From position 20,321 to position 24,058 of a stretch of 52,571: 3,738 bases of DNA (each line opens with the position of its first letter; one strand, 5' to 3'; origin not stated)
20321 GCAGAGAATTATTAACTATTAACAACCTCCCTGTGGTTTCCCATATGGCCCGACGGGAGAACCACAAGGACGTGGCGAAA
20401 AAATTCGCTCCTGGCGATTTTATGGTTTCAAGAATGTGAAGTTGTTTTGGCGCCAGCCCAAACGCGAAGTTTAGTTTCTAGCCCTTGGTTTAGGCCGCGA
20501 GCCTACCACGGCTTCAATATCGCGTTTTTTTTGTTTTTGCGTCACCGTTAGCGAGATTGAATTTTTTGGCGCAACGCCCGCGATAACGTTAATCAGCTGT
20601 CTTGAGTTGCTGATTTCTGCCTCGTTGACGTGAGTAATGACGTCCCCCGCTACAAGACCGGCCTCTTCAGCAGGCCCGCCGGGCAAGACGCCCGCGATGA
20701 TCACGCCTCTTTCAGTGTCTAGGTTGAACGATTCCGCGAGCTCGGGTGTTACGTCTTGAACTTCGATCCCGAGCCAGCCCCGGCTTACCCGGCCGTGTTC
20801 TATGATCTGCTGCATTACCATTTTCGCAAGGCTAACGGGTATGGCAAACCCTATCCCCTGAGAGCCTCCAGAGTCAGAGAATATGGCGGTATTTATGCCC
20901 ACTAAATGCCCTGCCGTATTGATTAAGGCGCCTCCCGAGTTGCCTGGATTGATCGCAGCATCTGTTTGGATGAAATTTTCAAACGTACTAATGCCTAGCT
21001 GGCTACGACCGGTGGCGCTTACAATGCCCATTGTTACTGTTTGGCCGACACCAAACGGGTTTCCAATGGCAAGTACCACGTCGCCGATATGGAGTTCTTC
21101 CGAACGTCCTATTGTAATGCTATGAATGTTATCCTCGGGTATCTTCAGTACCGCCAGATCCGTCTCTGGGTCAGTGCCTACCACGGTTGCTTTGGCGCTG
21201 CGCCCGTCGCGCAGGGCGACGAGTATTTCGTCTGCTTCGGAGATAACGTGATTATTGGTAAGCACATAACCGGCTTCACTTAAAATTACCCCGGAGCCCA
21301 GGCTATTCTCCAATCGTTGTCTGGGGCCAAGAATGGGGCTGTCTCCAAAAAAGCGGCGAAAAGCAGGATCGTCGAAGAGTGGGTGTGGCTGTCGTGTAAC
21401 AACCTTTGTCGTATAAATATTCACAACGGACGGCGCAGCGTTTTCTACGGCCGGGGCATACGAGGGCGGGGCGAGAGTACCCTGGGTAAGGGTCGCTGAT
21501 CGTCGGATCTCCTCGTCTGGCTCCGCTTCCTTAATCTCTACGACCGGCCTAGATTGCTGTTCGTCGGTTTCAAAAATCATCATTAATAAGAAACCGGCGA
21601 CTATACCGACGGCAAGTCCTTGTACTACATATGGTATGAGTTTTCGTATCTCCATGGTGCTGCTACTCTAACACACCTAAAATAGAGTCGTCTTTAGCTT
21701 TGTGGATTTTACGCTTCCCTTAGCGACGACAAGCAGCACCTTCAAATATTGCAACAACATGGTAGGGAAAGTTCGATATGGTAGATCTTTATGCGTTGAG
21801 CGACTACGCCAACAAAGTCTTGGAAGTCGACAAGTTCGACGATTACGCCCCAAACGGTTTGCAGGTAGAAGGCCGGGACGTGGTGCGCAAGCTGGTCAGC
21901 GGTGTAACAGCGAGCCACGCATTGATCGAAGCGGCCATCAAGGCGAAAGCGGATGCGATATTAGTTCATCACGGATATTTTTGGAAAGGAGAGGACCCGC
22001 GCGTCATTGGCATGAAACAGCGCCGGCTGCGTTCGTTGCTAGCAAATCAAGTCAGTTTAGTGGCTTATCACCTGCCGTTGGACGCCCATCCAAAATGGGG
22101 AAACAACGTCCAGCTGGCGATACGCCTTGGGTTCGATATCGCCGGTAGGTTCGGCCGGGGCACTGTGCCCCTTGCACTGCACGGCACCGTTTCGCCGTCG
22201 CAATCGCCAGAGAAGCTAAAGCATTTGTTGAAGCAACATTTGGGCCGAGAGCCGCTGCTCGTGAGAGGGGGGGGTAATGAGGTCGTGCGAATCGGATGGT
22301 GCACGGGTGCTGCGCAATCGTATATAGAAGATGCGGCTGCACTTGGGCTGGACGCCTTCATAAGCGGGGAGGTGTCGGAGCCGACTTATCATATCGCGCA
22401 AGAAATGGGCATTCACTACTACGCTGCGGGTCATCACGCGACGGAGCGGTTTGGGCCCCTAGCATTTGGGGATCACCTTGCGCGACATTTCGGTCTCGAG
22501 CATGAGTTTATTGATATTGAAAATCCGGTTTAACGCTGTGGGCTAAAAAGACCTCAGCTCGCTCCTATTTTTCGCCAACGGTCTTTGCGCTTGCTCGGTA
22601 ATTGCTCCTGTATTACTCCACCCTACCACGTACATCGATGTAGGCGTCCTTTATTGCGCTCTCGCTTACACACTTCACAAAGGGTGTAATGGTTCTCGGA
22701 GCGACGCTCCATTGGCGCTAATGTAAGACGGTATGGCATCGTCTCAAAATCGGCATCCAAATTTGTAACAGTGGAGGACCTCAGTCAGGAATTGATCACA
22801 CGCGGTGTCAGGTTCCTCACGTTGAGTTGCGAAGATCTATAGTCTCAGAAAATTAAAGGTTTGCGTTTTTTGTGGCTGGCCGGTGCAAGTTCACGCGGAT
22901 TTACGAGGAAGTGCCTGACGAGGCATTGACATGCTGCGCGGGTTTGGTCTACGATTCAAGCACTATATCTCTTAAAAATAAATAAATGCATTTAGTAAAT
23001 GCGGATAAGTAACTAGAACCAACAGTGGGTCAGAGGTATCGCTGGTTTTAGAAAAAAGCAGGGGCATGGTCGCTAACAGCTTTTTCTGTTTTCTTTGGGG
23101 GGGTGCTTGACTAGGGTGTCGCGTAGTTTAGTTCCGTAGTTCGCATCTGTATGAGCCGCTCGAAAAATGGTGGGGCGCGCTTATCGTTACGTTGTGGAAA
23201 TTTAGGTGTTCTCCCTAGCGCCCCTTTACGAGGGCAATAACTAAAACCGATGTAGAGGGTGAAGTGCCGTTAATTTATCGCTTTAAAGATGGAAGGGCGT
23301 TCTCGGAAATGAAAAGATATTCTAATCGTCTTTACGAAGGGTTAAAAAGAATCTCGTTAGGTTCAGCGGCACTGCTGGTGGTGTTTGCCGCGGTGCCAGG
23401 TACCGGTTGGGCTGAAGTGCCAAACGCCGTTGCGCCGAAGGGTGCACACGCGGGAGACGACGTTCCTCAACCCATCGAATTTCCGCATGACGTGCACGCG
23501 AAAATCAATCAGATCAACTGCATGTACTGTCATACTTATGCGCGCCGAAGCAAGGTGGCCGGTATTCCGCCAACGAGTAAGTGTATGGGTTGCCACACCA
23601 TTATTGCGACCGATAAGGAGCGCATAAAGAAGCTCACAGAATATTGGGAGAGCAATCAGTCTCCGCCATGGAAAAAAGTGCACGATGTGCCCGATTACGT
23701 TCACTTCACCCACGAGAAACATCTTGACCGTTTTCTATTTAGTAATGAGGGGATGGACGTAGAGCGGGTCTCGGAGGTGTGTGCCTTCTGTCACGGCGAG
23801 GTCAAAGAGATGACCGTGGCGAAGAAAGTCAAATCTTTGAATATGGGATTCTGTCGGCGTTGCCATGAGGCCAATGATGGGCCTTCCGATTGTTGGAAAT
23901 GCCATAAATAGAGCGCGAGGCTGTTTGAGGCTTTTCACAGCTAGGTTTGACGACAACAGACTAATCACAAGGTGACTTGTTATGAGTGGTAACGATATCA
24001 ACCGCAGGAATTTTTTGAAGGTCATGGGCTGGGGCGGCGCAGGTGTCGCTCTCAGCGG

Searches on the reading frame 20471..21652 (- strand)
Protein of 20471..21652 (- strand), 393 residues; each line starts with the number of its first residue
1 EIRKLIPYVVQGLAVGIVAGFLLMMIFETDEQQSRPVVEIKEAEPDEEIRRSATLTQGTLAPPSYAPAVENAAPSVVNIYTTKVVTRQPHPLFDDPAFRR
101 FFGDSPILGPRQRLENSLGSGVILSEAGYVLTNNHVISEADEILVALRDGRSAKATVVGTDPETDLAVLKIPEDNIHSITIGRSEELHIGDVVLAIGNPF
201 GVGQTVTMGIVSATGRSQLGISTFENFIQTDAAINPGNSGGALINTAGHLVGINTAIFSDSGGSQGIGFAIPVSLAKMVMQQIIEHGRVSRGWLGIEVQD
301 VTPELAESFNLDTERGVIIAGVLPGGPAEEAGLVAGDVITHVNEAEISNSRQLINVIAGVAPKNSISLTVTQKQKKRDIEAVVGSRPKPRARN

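Call 95: search_protein_families(library=pfam, proteins=[window:20471-21652:-], max_evalue=0.00001)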
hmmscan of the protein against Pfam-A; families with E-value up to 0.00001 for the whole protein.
window:20471-21652:- (393 aa): 5 families
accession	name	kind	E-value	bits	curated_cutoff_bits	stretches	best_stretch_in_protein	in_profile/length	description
PF13365.12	Trypsin_2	-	1.6e-34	120.2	27.6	1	119-253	1-144/144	Trypsin-like peptidase domain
PF00089.32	Trypsin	-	4.9e-21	76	20.6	1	118-275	26-215/220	Trypsin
PF13180.12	PDZ_2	-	3.9e-14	53.1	27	1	293-380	2-77/80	PDZ domain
PF00595.29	PDZ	-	8.4e-13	49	23.2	1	286-370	5-80/81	PDZ domain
PF17820.7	PDZ_6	-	1.8e-09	37.6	27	1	318-358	1-41/54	PDZ domain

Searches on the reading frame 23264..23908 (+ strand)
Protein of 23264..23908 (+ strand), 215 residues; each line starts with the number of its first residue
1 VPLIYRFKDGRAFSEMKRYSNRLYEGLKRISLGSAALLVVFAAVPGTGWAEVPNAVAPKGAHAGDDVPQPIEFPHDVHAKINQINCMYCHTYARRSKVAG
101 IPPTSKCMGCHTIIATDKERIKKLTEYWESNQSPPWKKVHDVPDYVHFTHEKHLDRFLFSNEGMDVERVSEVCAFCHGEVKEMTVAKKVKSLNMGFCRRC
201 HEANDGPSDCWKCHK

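Call 95: search_protein_families(library=pfam, proteins=[window:23264-23908:+], max_evalue=0.00001)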
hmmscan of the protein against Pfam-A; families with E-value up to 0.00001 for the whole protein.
window:23264-23908:+ (215 aa): 1 family
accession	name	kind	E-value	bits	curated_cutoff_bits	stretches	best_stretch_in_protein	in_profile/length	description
PF14522.11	Cytochrome_C7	-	7e-07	29.4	24.8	0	72-112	2-49/67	Cytochrome c7 and related cytochrome c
